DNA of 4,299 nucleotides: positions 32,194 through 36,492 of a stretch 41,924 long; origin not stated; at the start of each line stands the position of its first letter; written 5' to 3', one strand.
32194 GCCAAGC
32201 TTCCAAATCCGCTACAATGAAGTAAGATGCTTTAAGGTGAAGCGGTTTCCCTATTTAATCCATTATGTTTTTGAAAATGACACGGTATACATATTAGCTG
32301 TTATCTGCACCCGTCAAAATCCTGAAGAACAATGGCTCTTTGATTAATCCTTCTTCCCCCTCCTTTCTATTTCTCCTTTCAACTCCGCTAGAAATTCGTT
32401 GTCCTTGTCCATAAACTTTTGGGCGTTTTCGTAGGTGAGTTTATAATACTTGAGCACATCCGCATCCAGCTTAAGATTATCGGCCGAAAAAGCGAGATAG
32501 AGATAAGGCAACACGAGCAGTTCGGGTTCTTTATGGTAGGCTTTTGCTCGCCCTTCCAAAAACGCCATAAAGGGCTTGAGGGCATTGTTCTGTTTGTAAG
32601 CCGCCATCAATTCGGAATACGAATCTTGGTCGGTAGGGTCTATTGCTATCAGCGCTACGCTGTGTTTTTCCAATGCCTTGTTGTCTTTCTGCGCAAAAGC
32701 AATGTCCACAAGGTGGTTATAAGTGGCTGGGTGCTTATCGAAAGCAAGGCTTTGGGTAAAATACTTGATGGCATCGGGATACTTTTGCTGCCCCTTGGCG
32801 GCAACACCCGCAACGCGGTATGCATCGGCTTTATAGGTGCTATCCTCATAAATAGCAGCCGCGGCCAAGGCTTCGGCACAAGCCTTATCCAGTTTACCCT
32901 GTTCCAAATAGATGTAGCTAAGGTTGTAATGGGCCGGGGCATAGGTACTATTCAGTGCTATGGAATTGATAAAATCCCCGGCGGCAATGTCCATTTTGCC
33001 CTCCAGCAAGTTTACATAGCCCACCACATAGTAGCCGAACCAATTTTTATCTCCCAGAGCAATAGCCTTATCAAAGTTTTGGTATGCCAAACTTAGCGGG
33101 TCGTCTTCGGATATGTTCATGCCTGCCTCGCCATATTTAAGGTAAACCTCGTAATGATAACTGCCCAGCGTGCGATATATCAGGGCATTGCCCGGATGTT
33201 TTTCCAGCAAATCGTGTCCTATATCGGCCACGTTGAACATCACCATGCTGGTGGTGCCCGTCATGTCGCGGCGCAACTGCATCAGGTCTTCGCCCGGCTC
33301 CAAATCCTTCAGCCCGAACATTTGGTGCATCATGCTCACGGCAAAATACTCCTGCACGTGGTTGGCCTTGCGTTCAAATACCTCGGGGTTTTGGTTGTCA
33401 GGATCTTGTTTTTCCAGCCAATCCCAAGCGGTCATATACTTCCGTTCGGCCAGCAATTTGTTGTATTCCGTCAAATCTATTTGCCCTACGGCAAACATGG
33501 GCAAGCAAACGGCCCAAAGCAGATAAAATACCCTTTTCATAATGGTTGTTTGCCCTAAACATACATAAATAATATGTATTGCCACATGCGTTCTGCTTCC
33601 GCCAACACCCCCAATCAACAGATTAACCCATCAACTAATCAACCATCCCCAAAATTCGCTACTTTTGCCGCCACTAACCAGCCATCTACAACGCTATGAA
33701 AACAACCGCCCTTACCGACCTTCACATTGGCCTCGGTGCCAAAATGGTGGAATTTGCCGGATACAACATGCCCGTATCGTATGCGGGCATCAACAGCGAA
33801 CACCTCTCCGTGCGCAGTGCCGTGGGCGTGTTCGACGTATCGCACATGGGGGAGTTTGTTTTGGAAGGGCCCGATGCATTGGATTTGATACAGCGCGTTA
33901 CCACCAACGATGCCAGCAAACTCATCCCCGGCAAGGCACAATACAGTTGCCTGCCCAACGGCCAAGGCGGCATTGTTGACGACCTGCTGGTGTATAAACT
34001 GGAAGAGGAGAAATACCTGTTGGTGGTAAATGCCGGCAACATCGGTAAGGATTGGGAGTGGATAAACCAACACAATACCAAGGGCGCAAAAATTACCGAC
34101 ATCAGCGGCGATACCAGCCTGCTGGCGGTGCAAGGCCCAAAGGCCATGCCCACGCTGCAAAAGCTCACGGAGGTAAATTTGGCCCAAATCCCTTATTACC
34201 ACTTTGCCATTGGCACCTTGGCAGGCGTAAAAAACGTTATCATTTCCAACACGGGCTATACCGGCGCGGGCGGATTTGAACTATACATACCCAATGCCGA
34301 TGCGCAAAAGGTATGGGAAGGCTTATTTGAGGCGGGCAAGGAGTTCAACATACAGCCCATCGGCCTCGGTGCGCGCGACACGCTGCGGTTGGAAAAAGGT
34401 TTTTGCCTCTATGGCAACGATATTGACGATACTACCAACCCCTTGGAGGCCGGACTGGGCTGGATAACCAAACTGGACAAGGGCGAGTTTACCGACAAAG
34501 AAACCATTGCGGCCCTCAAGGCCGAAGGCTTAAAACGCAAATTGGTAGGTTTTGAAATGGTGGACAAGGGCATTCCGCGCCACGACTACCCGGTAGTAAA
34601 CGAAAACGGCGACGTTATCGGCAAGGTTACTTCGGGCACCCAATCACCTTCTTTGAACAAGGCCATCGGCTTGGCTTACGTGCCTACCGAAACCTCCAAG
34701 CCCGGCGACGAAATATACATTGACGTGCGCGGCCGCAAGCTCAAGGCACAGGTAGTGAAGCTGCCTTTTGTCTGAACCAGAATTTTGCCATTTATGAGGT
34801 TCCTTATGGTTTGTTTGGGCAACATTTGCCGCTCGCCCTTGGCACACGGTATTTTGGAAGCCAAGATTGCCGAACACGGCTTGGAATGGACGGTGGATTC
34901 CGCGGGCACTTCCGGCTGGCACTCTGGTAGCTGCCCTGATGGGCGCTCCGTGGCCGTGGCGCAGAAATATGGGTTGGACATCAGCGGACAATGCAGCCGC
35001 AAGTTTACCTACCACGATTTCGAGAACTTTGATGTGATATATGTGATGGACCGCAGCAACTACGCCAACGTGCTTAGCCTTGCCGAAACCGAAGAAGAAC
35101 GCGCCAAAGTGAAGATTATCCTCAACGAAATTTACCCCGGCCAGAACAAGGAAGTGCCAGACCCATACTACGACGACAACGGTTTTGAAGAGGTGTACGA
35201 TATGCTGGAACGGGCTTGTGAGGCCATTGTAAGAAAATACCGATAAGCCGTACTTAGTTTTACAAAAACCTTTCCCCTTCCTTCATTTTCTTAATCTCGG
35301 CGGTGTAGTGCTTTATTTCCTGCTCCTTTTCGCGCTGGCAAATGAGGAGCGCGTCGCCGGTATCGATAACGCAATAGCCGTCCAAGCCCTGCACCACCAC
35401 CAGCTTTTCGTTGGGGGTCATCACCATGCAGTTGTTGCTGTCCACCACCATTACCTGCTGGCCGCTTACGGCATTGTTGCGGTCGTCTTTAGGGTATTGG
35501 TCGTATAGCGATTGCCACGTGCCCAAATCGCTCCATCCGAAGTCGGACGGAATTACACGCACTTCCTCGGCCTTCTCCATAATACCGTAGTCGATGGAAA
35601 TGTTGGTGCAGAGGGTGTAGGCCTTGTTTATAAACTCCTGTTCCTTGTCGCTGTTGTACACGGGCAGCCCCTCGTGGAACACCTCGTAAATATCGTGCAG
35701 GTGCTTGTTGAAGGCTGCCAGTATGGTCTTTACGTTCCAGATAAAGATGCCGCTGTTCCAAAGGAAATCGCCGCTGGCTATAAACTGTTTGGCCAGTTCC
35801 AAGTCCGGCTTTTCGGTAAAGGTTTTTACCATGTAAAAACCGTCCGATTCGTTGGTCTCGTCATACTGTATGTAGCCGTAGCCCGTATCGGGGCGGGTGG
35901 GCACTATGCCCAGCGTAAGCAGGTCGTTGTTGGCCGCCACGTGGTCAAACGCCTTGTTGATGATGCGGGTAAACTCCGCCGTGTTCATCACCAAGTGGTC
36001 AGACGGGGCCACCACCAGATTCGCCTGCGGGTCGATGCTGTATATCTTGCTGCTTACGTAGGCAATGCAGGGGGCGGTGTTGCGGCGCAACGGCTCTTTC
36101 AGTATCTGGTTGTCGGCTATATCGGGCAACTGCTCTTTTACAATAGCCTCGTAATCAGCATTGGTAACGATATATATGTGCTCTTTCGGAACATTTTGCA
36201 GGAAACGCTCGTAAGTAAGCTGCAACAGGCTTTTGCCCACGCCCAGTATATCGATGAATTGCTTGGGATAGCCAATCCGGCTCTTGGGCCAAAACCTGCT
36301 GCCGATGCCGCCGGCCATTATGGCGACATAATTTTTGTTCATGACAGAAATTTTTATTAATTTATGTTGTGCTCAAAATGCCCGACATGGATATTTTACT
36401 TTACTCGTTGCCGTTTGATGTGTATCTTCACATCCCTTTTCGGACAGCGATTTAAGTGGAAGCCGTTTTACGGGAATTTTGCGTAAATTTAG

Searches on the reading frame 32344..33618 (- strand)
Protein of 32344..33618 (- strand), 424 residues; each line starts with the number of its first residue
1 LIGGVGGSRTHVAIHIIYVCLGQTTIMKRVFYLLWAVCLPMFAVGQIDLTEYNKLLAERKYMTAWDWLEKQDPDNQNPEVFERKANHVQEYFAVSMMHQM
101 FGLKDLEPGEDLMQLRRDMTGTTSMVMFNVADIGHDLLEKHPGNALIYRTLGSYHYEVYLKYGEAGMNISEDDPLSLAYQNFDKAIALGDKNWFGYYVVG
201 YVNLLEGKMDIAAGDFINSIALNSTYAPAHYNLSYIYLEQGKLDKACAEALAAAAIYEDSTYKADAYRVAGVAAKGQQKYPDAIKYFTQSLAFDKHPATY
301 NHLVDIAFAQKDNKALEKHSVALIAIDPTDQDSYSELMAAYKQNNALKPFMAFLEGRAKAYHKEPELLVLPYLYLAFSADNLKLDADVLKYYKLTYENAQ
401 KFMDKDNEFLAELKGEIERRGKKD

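Call 14: search_protein_families(library=pfam, proteins=[window:32344-33618:-], max_evalue=0.001)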
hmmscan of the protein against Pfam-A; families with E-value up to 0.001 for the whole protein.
window:32344-33618:- (424 aa): 6 families
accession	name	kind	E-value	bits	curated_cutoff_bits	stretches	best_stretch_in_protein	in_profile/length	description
PF13431.12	TPR_17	-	1.7e-08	34.5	24.4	1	218-247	4-33/34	Tetratricopeptide repeat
PF07719.23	TPR_2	-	4.2e-08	33.2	27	0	227-259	1-33/34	Tetratricopeptide repeat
PF13424.12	TPR_12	-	6.3e-07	29.9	30.1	1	228-294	4-75/77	Tetratricopeptide repeat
PF00515.34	TPR_1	-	3.1e-06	27.2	27.8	0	264-295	1-32/34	Tetratricopeptide repeat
PF13432.12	TPR_16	-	4.2e-05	24.3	32.7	0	207-258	11-62/65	Tetratricopeptide repeat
PF14559.12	TPR_19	-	4.2e-05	24.2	25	0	206-260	4-59/68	Tetratricopeptide repeat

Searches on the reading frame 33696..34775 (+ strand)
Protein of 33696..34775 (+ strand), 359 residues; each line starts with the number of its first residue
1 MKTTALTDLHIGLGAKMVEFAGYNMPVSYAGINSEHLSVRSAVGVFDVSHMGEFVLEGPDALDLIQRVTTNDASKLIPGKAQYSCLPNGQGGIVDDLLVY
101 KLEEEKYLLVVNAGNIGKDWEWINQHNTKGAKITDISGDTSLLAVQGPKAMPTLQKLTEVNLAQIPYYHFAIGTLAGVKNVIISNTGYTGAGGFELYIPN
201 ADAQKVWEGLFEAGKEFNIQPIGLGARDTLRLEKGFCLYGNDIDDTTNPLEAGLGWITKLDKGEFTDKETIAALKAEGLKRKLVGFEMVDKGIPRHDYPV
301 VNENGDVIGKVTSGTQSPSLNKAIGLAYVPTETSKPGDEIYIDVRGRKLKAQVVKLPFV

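Call 14: search_protein_families(library=pfam, proteins=[window:33696-34775:+], max_evalue=0.001)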
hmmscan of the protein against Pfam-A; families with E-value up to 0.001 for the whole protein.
window:33696-34775:+ (359 aa): 2 families
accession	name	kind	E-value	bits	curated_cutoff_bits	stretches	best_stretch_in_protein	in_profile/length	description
PF01571.26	GCV_T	-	2.2e-94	315.9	25.6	1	6-256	1-254/255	Aminomethyltransferase folate-binding domain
PF08669.17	GCV_T_C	-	5.2e-27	94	25.9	1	281-359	1-79/80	Glycine cleavage T-protein C-terminal barrel domain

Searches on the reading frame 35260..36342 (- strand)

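Call 14: search_protein_families(library=pfam, proteins=[window:35260-36342:-], max_evalue=0.001)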
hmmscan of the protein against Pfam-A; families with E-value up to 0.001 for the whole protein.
window:35260-36342:- (360 aa): 3 families
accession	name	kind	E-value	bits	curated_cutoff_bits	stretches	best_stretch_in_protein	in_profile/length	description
PF00483.29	NTP_transferase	-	1.6e-39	136.4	21.2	1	8-286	4-242/245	Nucleotidyl transferase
PF22640.1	ManC_GMP_beta-helix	-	8.9e-11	42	27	1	297-345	3-50/55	MannoseP isomerase/GMP-like beta-helix domain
PF12804.13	NTP_transf_3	-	0.00048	20.8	27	0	7-71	2-59/160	MobA-like NTP transferase domain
